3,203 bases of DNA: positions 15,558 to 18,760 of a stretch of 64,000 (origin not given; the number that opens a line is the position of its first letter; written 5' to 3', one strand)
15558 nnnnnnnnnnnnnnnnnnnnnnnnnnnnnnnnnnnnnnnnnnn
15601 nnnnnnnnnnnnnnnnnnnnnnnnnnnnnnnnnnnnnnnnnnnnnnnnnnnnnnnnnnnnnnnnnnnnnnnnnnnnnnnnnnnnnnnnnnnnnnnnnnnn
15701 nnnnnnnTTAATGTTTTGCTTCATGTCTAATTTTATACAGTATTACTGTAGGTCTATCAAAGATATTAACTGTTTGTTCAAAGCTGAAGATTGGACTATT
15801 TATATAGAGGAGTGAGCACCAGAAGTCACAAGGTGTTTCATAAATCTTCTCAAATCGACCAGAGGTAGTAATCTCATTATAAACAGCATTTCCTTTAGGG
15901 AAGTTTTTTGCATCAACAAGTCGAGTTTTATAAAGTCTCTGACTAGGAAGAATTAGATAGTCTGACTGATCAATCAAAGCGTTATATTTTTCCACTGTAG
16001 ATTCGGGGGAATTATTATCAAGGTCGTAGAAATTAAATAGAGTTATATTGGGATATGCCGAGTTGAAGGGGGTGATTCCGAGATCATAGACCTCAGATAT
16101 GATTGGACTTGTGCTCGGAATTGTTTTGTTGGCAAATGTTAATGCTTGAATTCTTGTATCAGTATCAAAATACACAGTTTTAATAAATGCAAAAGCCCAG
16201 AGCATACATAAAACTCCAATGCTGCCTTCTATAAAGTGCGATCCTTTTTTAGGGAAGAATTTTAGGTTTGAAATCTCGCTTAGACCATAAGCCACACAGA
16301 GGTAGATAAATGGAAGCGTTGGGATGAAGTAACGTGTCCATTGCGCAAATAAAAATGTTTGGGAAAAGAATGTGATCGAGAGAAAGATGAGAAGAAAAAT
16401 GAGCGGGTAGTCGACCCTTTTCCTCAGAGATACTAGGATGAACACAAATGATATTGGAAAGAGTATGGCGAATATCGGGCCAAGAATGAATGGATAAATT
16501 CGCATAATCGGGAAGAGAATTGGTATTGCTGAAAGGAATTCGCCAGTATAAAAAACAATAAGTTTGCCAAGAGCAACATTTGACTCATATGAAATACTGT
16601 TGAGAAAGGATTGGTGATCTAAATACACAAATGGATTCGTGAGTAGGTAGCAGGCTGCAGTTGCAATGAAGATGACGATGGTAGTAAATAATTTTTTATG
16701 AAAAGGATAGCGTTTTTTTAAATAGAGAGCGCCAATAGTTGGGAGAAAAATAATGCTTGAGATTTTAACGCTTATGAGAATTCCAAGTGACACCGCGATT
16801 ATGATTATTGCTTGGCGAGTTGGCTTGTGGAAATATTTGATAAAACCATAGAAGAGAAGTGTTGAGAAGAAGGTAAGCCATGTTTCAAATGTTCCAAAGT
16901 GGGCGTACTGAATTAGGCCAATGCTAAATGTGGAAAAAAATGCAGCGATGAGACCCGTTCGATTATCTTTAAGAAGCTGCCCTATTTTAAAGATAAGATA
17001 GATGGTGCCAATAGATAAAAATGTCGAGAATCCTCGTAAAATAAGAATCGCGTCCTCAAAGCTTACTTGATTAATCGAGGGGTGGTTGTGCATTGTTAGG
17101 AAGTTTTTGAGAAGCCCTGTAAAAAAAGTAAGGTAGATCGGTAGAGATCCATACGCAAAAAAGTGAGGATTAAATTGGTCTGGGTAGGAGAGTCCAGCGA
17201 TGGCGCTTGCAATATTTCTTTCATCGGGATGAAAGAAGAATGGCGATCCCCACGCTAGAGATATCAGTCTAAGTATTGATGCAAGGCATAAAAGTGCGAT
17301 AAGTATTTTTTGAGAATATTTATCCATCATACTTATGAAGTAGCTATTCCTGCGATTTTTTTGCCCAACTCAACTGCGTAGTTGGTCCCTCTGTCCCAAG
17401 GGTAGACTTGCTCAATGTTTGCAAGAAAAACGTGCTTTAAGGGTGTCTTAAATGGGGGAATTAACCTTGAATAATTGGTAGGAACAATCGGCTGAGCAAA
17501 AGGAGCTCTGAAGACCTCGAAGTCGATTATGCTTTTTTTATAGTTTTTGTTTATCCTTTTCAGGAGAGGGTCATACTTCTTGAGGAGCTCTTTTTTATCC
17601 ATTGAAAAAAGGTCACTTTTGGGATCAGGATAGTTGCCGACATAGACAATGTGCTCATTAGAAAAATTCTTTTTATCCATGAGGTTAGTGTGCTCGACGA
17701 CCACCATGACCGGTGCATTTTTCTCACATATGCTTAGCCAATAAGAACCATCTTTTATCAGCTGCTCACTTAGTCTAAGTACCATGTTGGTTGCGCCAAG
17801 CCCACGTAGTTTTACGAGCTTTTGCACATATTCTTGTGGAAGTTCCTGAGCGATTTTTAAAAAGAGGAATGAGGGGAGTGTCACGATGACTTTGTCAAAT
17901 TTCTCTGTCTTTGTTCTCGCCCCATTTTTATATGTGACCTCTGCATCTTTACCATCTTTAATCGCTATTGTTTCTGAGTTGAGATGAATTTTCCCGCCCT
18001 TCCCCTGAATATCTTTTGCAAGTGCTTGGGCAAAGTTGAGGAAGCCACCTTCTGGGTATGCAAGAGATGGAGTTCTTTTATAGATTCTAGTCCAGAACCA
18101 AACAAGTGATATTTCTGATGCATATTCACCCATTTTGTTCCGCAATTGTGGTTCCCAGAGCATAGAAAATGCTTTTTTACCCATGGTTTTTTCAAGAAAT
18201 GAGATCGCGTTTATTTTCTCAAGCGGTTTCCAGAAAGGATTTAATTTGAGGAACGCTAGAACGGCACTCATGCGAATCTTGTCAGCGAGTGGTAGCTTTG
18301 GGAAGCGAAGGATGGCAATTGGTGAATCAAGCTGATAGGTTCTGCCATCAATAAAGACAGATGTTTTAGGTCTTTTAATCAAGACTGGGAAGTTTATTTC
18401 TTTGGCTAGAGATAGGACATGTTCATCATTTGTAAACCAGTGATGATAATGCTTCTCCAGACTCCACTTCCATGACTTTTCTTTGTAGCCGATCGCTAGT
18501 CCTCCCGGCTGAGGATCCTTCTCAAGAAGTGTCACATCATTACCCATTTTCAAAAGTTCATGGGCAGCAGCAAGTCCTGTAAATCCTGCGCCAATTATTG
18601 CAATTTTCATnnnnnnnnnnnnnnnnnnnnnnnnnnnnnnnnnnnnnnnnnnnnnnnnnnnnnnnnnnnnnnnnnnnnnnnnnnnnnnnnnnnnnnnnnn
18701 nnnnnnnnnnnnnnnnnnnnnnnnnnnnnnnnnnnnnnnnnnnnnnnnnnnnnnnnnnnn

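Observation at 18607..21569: Orphan PilN/PilO-like pair fused in an operon with two anchored surface proteins and the glycosylation cluster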

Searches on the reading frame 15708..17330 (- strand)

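Call 3: search_protein_families(library=pfam, proteins=[window:15708-17330:-], max_evalue=1)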
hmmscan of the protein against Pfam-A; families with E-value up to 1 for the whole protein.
window:15708-17330:- (540 aa): 2 families
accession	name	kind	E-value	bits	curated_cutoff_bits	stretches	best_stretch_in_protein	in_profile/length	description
PF13231.12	PMT_2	-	3.1e-06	27.9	26.1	1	98-234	24-157/160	Dolichyl-phosphate-mannose-protein mannosyltransferase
PF11028.14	TMEM260-like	-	0.0027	17.9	24.2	1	122-208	85-175/179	Protein O-mannosyl-transferase TMEM260-like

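Call 4: search_protein_families(library=ncbifam, proteins=[window:15708-17330:-], max_evalue=1)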
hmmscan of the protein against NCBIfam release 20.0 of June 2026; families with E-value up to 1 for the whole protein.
window:15708-17330:- (540 aa): 0 families

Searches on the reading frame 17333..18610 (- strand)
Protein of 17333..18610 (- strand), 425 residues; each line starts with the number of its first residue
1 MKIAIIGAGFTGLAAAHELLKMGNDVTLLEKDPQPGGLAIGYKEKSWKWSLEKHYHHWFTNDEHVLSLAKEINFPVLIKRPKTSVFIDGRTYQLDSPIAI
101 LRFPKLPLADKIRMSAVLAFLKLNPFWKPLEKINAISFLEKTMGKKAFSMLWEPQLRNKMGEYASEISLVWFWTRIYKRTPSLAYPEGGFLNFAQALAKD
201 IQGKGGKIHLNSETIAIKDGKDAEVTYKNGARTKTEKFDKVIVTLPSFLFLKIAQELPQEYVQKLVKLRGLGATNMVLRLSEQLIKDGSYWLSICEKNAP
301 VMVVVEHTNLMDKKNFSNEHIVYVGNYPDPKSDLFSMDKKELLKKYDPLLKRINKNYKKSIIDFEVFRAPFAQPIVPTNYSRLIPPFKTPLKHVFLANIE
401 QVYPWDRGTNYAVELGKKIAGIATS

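Call 3: search_protein_families(library=pfam, proteins=[window:17333-18610:-], max_evalue=1)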
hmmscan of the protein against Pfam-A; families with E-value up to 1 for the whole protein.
window:17333-18610:- (425 aa): 22 families
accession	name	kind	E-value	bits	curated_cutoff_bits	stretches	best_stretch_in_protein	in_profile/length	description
PF01593.30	Amino_oxidase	-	2.5e-23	83.5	19.8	1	10-397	1-416/443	Flavin containing amine oxidoreductase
PF01266.30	DAO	-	2.5e-14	54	27.9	2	2-37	1-37/353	FAD dependent oxidoreductase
PF13450.12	NAD_binding_8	-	6.4e-12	46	21.9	1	5-71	1-67/68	NAD(P)-binding Rossmann-like domain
PF00070.33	Pyr_redox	-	5.5e-08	33.7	22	1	2-35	1-34/82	Pyridine nucleotide-disulphide oxidoreductase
PF07992.20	Pyr_redox_2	-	6.8e-06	26.2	26.1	1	2-87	2-80/291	Pyridine nucleotide-disulphide oxidoreductase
PF03486.20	HI0933_like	-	0.00015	21.8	50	1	2-36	2-36/244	HI0933-like protein Rossmann domain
PF12831.13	FAD_oxidored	-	0.0002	21.3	27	1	3-39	2-38/416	FAD dependent oxidoreductase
PF00890.30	FAD_binding_2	-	0.0002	21.1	20.4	1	3-37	2-36/414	FAD binding domain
PF01494.25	FAD_binding_3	-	0.00036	20.3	22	1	2-33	3-34/349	FAD binding domain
PF02558.23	ApbA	-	0.0011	19.1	22.2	1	3-33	1-31/150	Ketopantoate reductase PanE/ApbA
PF13454.12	NAD_binding_9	-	0.0021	18.5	21.8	1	4-39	1-40/155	FAD-NAD(P)-binding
PF01262.27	AlaDh_PNT_C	-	0.004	17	23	1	2-33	30-61/214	Alanine dehydrogenase/PNT, C-terminal domain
PF03807.23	F420_oxidored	-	0.005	17.8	21.6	1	2-32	1-33/94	NADP oxidoreductase coenzyme F420-dependent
PF13738.12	Pyr_redox_3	-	0.0092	15.7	30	1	5-34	2-31/305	Pyridine nucleotide-disulphide oxidoreductase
PF01134.28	GIDA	-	0.01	15.4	22.1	1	3-31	2-30/391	Glucose inhibited division protein A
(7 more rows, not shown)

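Call 4: search_protein_families(library=ncbifam, proteins=[window:17333-18610:-], max_evalue=1)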
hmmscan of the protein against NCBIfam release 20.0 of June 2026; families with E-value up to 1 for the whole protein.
window:17333-18610:- (425 aa): 107 families (the best 25 are shown)
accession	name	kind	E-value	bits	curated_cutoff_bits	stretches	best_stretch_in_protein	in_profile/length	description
NF005560.0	PRK07233.1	equivalog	2e-114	382.8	252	1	1-421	1-426/435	hypothetical protein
NF005547.0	PRK07208.1-3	equivalog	1.4e-19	70.2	380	1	2-381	6-396/465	hypothetical protein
TIGR03467.1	HpnE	equivalog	1.4e-18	67.5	283.05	1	3-397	1-402/430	hydroxysqualene dehydroxylase HpnE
NF005548.0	PRK07208.1-4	equivalog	5.7e-17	61.5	389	2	2-171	5-170/488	hypothetical protein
TIGR02734.1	crtI_fam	subfamily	7.9e-13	47.9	238.1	2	4-49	2-47/504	phytoene desaturase family protein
NF005545.0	PRK07208.1-1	equivalog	7.9e-12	44.3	451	1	2-176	9-179/504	hypothetical protein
NF058655.1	CrtID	equivalog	1.7e-10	40.4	640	1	3-50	1-48/478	bifunctional phytoene desaturase/3,4-desaturase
TIGR00562.1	proto_IX_ox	equivalog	9.1e-09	34.4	97.85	1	2-178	4-183/470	protoporphyrinogen oxidase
NF045637.1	carotdesatCrtDProt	equivalog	1e-08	34.2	580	1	3-37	1-35/485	1-hydroxycarotenoid 3,4-desaturase CrtD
NF005546.0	PRK07208.1-2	equivalog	2.4e-08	33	418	2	2-70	6-73/527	hypothetical protein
NF005549.0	PRK07208.1-5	equivalog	2.9e-08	32.6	587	2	3-72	7-78/534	hypothetical protein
NF045689.1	BCarotKetCrtO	equivalog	3.1e-08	32.6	1000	2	3-40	6-43/563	beta-carotene ketolase CrtO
TIGR02733.1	desat_CrtD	equivalog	3.4e-08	32.6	549.7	1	2-48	3-49/492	C-3',4' desaturase CrtD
NF009409.0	PRK12770.1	subfamily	9e-08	31.5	343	1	2-40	20-58/360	putative glutamate synthase subunit beta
NF009410.0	PRK12771.1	subfamily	3.1e-07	29.4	516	1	2-38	140-176/566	NAD(P)-binding protein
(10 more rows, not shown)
